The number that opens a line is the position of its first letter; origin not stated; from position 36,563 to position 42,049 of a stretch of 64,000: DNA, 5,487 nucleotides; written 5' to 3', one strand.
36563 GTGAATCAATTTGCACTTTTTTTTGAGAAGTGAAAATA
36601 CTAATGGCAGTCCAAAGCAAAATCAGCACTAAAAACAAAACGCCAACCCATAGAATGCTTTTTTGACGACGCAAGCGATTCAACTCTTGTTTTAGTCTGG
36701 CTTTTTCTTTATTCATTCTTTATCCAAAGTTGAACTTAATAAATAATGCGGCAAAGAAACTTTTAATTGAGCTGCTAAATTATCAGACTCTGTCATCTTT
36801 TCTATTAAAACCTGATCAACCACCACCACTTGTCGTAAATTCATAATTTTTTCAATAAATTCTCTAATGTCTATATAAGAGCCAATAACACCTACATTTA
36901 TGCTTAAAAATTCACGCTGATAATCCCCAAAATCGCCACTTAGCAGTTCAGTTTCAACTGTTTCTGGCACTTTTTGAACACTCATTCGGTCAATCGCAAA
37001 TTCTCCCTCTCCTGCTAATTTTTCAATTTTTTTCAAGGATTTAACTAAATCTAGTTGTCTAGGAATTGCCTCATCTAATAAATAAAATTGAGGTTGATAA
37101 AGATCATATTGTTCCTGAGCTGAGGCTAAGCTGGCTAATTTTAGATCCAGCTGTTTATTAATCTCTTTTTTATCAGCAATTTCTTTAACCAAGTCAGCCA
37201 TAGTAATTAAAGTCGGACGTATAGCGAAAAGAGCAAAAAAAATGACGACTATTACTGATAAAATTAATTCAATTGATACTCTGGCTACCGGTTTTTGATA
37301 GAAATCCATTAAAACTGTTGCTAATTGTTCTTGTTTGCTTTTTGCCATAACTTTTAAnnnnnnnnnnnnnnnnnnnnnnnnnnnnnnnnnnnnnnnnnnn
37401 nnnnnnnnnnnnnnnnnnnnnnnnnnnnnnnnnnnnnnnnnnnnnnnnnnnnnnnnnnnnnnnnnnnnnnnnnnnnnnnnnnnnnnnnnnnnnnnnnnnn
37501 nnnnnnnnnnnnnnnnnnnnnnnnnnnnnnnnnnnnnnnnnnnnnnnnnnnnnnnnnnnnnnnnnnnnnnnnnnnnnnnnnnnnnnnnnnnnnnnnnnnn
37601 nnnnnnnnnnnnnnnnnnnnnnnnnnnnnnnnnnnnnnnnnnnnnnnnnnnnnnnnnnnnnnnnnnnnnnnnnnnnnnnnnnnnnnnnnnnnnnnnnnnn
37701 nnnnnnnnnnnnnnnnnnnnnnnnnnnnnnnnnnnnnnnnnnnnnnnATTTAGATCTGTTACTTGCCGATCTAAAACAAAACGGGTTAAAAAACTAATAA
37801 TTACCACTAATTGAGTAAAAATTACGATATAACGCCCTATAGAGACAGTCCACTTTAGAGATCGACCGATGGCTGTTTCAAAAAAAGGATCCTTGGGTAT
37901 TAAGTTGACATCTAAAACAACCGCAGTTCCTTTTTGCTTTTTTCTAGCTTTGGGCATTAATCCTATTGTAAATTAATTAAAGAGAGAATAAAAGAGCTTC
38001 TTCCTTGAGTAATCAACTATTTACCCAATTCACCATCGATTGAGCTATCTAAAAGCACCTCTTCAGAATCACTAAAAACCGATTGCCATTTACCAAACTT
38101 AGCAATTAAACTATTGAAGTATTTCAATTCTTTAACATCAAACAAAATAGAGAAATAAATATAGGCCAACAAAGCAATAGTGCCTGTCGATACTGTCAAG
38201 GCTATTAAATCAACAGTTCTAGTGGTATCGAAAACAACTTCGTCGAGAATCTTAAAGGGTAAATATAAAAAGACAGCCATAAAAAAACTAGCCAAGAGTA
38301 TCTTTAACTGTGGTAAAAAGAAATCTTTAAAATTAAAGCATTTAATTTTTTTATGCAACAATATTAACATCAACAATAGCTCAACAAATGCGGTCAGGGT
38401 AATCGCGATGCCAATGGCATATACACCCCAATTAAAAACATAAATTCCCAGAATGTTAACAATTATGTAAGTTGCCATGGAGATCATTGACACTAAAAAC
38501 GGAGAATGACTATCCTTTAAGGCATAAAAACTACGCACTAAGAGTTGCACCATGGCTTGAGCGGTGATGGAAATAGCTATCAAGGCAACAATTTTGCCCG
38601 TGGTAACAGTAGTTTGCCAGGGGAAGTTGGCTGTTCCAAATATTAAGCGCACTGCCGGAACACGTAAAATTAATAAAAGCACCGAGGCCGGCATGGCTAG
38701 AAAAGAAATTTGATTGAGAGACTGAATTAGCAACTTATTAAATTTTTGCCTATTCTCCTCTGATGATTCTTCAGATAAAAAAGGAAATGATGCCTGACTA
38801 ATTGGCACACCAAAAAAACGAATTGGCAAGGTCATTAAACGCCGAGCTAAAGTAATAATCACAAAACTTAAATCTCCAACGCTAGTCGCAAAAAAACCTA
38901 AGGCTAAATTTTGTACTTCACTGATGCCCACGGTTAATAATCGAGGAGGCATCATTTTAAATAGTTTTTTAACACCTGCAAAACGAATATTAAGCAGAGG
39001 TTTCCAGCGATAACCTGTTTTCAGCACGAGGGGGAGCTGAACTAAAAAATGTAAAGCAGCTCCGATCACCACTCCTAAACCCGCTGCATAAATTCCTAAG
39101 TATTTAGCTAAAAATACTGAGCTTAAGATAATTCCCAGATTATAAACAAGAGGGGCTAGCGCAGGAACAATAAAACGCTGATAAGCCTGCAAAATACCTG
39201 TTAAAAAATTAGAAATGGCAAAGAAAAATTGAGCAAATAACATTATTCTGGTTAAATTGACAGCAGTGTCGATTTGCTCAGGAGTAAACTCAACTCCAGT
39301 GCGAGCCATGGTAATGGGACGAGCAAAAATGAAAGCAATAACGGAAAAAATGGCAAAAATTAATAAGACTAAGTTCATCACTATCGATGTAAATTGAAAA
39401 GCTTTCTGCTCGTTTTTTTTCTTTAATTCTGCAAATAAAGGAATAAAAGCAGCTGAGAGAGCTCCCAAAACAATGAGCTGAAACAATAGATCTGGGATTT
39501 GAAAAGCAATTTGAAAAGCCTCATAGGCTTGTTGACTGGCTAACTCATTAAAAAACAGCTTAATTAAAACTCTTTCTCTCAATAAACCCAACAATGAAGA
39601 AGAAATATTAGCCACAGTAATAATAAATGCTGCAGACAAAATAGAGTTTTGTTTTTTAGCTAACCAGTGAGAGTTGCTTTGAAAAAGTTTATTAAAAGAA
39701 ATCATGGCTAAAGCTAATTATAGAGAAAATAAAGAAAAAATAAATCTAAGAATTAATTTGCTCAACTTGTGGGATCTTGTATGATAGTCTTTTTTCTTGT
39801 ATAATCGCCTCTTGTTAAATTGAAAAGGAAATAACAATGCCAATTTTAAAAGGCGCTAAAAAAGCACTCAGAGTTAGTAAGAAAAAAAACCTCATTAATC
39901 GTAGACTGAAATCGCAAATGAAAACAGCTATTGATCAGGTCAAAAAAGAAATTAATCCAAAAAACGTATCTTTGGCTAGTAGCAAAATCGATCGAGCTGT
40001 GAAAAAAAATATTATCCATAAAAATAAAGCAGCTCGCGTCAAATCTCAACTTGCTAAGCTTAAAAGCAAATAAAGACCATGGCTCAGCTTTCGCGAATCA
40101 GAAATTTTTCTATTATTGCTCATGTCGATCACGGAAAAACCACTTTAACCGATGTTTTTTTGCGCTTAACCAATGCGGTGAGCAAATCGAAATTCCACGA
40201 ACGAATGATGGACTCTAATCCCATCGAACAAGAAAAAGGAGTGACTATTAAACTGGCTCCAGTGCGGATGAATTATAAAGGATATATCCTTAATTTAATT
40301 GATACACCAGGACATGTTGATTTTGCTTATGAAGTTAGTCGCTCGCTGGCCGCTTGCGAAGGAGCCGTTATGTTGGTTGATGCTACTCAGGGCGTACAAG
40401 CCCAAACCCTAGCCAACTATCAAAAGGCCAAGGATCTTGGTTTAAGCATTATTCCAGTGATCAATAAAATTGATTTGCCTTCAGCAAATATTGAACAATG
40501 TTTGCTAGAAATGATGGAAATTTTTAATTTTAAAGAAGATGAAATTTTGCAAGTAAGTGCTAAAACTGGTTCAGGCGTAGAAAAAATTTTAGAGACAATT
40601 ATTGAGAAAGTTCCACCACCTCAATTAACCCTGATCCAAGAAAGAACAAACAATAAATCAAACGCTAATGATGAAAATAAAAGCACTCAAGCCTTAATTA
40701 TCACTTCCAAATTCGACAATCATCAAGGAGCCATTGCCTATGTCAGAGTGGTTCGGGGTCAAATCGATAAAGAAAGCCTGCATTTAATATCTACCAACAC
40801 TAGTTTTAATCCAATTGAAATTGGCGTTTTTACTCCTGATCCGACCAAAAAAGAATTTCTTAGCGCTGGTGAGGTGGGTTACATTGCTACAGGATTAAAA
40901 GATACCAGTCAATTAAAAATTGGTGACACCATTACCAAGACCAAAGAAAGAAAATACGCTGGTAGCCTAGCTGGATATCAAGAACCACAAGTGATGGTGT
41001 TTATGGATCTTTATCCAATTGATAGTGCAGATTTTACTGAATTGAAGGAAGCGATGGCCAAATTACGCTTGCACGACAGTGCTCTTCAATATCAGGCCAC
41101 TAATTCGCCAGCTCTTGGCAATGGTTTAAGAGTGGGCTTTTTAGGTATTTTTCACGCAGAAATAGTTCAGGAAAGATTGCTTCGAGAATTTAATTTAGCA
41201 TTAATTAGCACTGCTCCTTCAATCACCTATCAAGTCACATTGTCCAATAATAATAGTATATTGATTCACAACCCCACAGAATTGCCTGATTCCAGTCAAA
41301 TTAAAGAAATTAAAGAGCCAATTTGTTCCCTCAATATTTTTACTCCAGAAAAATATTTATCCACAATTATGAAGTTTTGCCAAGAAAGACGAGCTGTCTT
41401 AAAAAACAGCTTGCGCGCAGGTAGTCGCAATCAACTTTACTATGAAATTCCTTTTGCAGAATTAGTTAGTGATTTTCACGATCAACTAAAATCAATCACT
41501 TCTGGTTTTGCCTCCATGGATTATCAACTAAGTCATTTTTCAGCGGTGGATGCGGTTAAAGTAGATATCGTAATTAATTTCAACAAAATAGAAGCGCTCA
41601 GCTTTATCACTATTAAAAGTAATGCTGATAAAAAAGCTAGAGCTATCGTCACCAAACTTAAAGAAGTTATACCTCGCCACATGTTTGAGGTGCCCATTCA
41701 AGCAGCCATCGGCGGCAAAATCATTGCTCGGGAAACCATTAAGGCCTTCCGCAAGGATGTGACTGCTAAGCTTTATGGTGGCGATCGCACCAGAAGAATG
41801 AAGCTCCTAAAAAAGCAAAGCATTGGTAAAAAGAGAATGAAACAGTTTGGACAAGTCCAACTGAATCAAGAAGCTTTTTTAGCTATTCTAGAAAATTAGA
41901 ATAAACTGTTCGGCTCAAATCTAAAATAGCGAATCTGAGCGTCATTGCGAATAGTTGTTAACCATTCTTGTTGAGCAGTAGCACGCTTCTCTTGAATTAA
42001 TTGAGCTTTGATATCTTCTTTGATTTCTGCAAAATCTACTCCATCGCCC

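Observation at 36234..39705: murJ operon continues into pilN-like and pilO-like genes, an acidic-repeat TM protein and a 674-aa Fn3 surface protein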

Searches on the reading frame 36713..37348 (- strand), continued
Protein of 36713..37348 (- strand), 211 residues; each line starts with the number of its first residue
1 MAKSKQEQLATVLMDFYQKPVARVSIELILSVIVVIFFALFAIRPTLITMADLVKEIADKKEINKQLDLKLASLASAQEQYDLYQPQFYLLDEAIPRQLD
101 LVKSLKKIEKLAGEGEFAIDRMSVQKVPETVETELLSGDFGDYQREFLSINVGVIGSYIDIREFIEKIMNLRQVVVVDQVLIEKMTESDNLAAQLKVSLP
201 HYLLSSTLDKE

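Call 51: fold_search(model_id=the predicted structure, library=pdb)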
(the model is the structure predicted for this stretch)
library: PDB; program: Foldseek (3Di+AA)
matches with E <= 10: 1283; with E <= 0.001: 6
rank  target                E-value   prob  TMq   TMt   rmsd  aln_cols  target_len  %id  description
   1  3jc8_Oa               1.4e-06  1.00  0.41  0.46  20.1       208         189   17  Architectural model of the type IVa pilus machine in a piliated state (released 2016-03-16)
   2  2rjz_B                5.4e-05  1.00  0.40  0.63   4.8       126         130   15  Crystal structure of the type 4 fimbrial biogenesis protein PilO from Pseudomonas aeruginosa (released 2007-11-06)
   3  2rjz_A                1.0e-04  1.00  0.43  0.64   5.2       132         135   17  Crystal structure of the type 4 fimbrial biogenesis protein PilO from Pseudomonas aeruginosa (released 2007-11-06)
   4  6lad_A                7.2e-04  1.00  0.37  0.40   4.7       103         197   11  Crystal structure of Amuc_1100 from Akkermansia muciniphila (released 2020-08-05)
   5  6kny_A                9.1e-04  1.00  0.37  0.44   3.7       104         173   12  Structure of Amuc_1100 without transmembrane region from Akkermansia muciniphila (released 2020-04-15)
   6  6lad_D                9.6e-04  1.00  0.37  0.41   3.9       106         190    9  Crystal structure of Amuc_1100 from Akkermansia muciniphila (released 2020-08-05)
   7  6lad_B                1.3e-03  1.00  0.35  0.40   4.6       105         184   10  Crystal structure of Amuc_1100 from Akkermansia muciniphila (released 2020-08-05)
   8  6laf_A                1.4e-03  1.00  0.36  0.44   4.8       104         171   10  Crystal structure of the core domain of Amuc_1100 from Akkermansia muciniphila (released 2020-08-05)
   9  6laf_B                1.5e-03  1.00  0.36  0.40   4.7       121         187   11  Crystal structure of the core domain of Amuc_1100 from Akkermansia muciniphila (released 2020-08-05)
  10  6lad_E                2.0e-03  1.00  0.36  0.40   4.5       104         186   10  Crystal structure of Amuc_1100 from Akkermansia muciniphila (released 2020-08-05)
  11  6lad_C                2.1e-03  1.00  0.36  0.39   5.4       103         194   11  Crystal structure of Amuc_1100 from Akkermansia muciniphila (released 2020-08-05)
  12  6kny_B                2.2e-03  1.00  0.37  0.40   4.2       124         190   10  Structure of Amuc_1100 without transmembrane region from Akkermansia muciniphila (released 2020-04-15)
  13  5uvr                  2.6e-03  1.00  0.35  0.70   3.6       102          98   18  The core region of PilO from the type IV pilus system of Pseudomonas aeruginosa (released 2018-02-21)
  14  2gjv_A                2.6e-03  0.97  0.20  0.28   7.3       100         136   11  Crystal Structure of a Protein of Unknown Function from Salmonella typhimurium (released 2006-04-11)
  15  6lad_F                3.7e-03  1.00  0.35  0.40   5.2       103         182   10  Crystal structure of Amuc_1100 from Akkermansia muciniphila (released 2020-08-05)
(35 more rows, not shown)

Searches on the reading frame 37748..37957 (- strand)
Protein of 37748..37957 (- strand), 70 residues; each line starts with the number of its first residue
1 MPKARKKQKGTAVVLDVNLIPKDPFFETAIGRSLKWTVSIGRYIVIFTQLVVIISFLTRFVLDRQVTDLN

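Call 90: search_solved_structures(query=window:37748-37957:-, max_evalue=10, show_alignments=3)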
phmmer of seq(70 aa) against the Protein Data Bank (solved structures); distinct sequences matched with E-value up to 10: 0.

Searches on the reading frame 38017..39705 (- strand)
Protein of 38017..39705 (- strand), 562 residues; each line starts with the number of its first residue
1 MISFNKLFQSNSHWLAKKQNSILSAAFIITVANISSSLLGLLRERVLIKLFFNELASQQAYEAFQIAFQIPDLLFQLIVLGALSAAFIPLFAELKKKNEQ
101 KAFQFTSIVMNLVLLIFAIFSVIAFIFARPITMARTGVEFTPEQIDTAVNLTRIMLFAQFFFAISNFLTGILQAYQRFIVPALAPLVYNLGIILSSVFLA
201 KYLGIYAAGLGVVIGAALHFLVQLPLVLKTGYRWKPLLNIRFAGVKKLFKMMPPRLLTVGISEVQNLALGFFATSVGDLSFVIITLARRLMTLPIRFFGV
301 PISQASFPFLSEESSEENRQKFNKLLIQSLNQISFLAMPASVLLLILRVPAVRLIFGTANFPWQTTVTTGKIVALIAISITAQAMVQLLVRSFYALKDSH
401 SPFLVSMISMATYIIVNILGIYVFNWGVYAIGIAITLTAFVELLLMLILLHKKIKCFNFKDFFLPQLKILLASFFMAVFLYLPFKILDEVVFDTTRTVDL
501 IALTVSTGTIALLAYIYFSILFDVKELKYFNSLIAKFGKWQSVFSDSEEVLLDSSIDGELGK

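Call 3: search_protein_families(library=pfam, proteins=[window:38017-39705:-], max_evalue=1)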
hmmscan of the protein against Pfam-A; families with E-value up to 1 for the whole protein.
window:38017-39705:- (562 aa): 3 families
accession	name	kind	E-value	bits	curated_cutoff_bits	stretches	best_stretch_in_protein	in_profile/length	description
PF03023.19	MurJ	-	4.2e-78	263.4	27.4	1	59-486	9-435/451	Lipid II flippase MurJ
PF01554.23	MatE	-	4.6e-06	26.9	24.9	1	48-187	16-150/161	MatE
PF07997.16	DUF1694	-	0.013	16.1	25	1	39-99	27-86/117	Protein of unknown function (DUF1694)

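Call 4: search_protein_families(library=ncbifam, proteins=[window:38017-39705:-], max_evalue=1)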
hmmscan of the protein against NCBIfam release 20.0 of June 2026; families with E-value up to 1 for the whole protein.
window:38017-39705:- (562 aa): 2 families
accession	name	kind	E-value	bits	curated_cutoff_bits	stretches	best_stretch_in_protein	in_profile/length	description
TIGR01695.1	murJ_mviN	equivalog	4.7e-81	273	235.55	1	22-528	2-502/506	murein biosynthesis integral membrane protein MurJ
TIGR00797.1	matE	subfamily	1.7e-16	60.1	147.4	3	272-493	19-243/396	MATE family efflux transporter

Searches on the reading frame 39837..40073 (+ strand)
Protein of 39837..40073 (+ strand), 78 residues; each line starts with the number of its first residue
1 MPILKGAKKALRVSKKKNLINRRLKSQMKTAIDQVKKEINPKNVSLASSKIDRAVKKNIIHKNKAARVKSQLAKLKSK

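Call 12: search_protein_families(library=pfam, proteins=[window:39837-40073:+], max_evalue=0.01)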
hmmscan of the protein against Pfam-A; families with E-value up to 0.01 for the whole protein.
window:39837-40073:+ (78 aa): 1 family
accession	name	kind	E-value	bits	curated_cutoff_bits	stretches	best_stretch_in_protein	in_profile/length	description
PF01649.23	Ribosomal_S20p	-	2.6e-15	57.2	29.5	1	5-74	4-80/83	Ribosomal protein S20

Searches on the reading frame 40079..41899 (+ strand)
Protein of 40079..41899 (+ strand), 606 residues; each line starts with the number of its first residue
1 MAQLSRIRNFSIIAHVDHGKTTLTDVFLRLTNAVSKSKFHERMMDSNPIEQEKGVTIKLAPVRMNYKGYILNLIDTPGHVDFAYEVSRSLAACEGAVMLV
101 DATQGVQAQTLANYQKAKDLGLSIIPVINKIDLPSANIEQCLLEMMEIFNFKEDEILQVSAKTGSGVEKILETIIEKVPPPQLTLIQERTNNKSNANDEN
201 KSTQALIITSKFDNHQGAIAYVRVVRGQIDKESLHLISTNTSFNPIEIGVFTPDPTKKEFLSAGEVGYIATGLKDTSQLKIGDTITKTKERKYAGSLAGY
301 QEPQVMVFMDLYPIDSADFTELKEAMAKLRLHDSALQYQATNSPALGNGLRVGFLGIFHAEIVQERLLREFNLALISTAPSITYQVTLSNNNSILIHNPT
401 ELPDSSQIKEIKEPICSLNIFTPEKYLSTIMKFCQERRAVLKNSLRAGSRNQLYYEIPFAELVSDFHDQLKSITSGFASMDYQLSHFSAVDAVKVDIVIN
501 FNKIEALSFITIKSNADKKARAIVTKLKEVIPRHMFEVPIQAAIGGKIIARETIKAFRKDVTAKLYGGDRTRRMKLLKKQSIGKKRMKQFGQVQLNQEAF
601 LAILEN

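Call 12: search_protein_families(library=pfam, proteins=[window:40079-41899:+], max_evalue=0.01)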
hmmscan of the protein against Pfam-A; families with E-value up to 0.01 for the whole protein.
window:40079-41899:+ (606 aa): 8 families
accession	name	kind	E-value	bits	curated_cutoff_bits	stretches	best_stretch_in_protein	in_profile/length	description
PF00009.33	GTP_EFTU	-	3.2e-55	187.1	26.5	1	6-180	2-188/188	Elongation factor Tu GTP binding domain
PF06421.17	LepA_C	-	2.5e-44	150.2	29.7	1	499-604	1-106/107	GTP-binding protein LepA C-terminus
PF00679.30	EFG_C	-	3.9e-18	65.7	27.9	1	411-496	2-87/89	Elongation factor G C-terminus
PF01926.29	MMR_HSR1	-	2.3e-05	24.9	21.9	1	36-130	12-113/113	50S ribosome-binding GTPase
PF03144.31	GTP_EFTU_D2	-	9.6e-05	23.2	30.3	1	217-286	1-73/73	Elongation factor Tu domain 2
PF22042.2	EF-G_D2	-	0.0012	19.3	27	1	204-239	3-38/84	Elongation factor G domain 2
PF00071.28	Ras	-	0.0041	17.1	21.6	0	36-178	12-160/162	Ras family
PF09439.16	SRPRB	-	0.0055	16.5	25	0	11-103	7-83/178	Signal recognition particle receptor beta subunit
